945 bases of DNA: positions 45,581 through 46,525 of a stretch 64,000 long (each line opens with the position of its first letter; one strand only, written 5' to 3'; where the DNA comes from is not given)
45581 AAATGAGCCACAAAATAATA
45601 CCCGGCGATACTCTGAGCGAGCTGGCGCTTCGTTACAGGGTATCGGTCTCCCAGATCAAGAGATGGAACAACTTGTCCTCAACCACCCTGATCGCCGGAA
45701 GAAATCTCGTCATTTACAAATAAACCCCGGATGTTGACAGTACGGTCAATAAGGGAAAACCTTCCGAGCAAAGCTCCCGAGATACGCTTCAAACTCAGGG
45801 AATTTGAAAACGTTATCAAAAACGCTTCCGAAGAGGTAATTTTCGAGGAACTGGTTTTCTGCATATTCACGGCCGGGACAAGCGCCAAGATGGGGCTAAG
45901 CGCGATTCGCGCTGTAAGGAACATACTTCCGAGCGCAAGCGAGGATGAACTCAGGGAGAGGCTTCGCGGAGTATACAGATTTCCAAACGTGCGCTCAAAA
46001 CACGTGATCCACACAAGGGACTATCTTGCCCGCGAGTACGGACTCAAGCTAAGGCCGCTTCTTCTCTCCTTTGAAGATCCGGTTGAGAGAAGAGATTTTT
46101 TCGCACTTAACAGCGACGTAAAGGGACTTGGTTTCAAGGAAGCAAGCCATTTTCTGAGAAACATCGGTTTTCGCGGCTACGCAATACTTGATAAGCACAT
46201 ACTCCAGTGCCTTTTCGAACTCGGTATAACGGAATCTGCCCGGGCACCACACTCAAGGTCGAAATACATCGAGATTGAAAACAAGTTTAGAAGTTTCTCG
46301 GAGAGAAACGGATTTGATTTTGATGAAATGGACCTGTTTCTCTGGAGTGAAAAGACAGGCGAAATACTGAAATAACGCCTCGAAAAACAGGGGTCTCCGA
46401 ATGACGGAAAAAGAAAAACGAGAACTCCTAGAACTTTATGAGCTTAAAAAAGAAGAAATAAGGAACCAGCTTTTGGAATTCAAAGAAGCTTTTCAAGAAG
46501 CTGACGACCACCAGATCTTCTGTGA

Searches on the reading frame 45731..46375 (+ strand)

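Call 49: search_protein_families(library=pfam, proteins=[window:45731-46375:+], max_evalue=1e-8)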
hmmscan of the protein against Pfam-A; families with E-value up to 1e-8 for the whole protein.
window:45731-46375:+ (214 aa): 1 family
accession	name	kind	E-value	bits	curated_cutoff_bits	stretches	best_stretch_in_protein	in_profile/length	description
PF22175.2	Ogg-HhH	-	3.5e-48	163.9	27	1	20-192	3-170/173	8-oxoguanine DNA glycosylase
